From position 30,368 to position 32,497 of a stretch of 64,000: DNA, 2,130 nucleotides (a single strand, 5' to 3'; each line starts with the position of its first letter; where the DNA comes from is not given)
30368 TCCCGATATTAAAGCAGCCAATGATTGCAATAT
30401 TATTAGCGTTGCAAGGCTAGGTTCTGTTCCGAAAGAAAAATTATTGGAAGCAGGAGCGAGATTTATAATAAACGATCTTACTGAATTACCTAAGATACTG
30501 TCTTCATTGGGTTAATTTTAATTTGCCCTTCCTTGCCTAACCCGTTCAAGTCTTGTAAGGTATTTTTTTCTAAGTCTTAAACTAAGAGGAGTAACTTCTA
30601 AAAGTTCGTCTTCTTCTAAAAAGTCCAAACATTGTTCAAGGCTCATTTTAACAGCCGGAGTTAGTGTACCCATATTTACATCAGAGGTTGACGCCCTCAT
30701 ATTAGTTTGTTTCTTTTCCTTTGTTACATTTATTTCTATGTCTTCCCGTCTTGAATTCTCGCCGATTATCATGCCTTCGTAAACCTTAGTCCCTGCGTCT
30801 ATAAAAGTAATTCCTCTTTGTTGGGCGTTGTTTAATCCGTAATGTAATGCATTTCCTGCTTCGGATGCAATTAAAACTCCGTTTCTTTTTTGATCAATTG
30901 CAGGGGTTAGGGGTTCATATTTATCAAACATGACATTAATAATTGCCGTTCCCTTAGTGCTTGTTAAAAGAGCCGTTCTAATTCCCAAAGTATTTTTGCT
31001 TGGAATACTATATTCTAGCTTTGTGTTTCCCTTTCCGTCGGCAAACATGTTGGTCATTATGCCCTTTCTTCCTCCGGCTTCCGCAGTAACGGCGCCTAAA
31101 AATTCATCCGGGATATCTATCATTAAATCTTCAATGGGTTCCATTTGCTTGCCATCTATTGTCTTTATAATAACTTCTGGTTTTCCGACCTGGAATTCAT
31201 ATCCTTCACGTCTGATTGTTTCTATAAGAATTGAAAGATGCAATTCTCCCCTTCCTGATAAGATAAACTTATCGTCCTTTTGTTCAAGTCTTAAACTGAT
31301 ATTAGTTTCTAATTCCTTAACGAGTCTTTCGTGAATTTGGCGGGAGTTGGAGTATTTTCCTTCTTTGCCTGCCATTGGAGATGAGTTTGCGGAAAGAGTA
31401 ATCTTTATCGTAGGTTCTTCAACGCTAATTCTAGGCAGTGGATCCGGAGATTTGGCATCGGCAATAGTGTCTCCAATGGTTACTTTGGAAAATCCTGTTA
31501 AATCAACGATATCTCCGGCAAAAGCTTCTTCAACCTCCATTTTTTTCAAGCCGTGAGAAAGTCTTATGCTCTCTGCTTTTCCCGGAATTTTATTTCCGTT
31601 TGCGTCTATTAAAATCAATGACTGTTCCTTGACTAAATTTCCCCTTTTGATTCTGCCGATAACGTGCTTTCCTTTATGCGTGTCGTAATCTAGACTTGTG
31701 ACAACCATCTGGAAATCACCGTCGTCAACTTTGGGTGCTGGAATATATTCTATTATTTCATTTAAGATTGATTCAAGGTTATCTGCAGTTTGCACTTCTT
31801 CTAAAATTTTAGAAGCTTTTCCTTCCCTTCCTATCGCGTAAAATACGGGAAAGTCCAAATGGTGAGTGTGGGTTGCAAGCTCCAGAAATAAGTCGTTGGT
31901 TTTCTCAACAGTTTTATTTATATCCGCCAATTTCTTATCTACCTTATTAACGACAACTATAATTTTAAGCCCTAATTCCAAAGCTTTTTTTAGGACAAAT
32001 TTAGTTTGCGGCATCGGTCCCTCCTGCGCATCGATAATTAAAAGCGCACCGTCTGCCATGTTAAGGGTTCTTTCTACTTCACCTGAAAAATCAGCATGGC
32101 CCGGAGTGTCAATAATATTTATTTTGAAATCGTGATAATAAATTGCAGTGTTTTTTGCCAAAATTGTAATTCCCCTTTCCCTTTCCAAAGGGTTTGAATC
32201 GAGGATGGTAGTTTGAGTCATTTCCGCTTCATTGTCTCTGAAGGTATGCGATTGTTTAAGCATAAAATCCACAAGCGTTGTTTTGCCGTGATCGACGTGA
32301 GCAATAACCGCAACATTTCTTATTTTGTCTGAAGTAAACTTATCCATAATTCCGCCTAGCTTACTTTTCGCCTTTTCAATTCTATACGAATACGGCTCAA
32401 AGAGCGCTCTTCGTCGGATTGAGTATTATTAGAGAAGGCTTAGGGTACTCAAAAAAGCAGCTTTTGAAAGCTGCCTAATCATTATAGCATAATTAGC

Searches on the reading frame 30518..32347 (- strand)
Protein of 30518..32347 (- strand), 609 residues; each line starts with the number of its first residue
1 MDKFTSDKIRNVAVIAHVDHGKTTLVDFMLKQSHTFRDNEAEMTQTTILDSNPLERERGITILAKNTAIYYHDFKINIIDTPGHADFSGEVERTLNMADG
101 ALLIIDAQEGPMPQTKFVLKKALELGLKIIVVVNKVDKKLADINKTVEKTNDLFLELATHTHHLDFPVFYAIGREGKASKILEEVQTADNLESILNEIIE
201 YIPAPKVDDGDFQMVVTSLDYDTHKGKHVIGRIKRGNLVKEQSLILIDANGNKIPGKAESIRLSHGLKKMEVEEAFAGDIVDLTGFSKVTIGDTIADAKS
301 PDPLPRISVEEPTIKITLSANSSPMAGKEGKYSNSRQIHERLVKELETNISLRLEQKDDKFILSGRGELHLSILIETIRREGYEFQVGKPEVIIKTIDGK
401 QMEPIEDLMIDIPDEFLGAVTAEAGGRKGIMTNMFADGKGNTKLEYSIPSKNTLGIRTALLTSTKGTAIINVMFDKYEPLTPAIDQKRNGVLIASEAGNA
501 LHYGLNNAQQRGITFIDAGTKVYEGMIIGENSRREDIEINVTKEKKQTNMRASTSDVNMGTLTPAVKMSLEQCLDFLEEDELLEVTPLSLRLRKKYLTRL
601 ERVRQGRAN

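Call 56: search_protein_families(library=pfam, proteins=[window:30518-32347:-], max_evalue=0.001)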
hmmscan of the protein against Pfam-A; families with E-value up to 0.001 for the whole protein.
window:30518-32347:- (609 aa): 7 families
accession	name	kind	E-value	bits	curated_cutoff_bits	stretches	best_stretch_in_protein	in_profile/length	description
PF00009.33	GTP_EFTU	-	4.9e-56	189.7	26.5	1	8-203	2-187/188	Elongation factor Tu GTP binding domain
PF21018.2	BipA_C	-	9.3e-43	144.9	23.8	1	489-598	1-109/110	TypA/BipA C-terminal domain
PF00679.30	EFG_C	-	1.5e-18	67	27.9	1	402-486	3-87/89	Elongation factor G C-terminus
PF03144.31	GTP_EFTU_D2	-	9.8e-08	32.8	30.3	1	226-296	1-73/73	Elongation factor Tu domain 2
PF22042.2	EF-G_D2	-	4.8e-07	30.2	27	1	212-296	2-82/84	Elongation factor G domain 2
PF01926.29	MMR_HSR1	-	2.7e-06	27.9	21.9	1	12-135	2-113/113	50S ribosome-binding GTPase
PF14492.12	EFG_III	-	4.2e-05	24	27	1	334-388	17-74/75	Elongation Factor G, domain III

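Call 77: find_homologous_proteins(query=window:30518-32347:-, max_evalue=1e-100)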
Query window:30518-32347:- (609 aa): 7999 proteins with E <= 1e-100 among 8000 candidates; the best 120 are listed.
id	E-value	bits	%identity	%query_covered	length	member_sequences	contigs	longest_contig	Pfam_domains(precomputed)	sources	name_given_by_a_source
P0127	0.0e+0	1241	93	100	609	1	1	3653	PF21018.3,PF01926.30,PF00679.31,PF14492.13,PF00009.34,PF03144.32,PF22042.3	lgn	-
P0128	0.0e+0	1238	92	100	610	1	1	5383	PF21018.3,PF01926.30,PF00679.31,PF00009.34,PF03144.32,PF22042.3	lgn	-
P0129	0.0e+0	1227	91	100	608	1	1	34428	PF21018.3,PF01926.30,PF00679.31,PF00009.34,PF03144.32,PF22042.3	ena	-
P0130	0.0e+0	1227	91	100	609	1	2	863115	PF21018.3,PF01926.30,PF00679.31,PF14492.13,PF00009.34,PF03144.32,PF22042.3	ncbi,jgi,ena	-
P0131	0.0e+0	1224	91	100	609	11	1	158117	PF21018.3,PF01926.30,PF00679.31,PF00009.34,PF03144.32,PF22042.3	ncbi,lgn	-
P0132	0.0e+0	1224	90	100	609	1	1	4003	PF21018.3,PF01926.30,PF00679.31,PF00009.34,PF03144.32,PF22042.3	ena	-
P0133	0.0e+0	1221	90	100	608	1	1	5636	PF21018.3,PF01926.30,PF00679.31,PF14492.13,PF00009.34,PF03144.32,PF22042.3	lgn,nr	nr:translational GTPase TypA [Candidatus Levybacteria bacterium]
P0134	0.0e+0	1217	91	100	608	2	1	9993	PF21018.3,PF01926.30,PF00679.31,PF00009.34,PF03144.32,PF22042.3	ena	-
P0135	0.0e+0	1214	90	100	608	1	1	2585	PF21018.3,PF01926.30,PF00679.31,PF14492.13,PF00009.34,PF03144.32,PF22042.3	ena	-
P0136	0.0e+0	1212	90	100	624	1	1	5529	PF21018.3,PF01926.30,PF00679.31,PF00009.34,PF03144.32,PF22042.3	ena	-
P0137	0.0e+0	1207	90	100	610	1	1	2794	PF21018.3,PF01926.30,PF00679.31,PF00009.34,PF03144.32,PF22042.3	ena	-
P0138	0.0e+0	1202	90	100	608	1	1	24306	PF21018.3,PF01926.30,PF00679.31,PF00009.34,PF03144.32,PF22042.3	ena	-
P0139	0.0e+0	1198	89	100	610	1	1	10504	PF21018.3,PF01926.30,PF00679.31,PF00009.34,PF03144.32,PF22042.3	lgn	-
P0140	0.0e+0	1193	89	100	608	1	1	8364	PF21018.3,PF01926.30,PF00679.31,PF00009.34,PF03144.32,PF22042.3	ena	-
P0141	0.0e+0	1191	89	100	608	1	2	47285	PF21018.3,PF01926.30,PF00679.31,PF00009.34,PF03144.32,PF22042.3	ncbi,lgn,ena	-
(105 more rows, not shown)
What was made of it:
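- Tried and rejected: Lineage was inferred from TypA instead (call 77).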
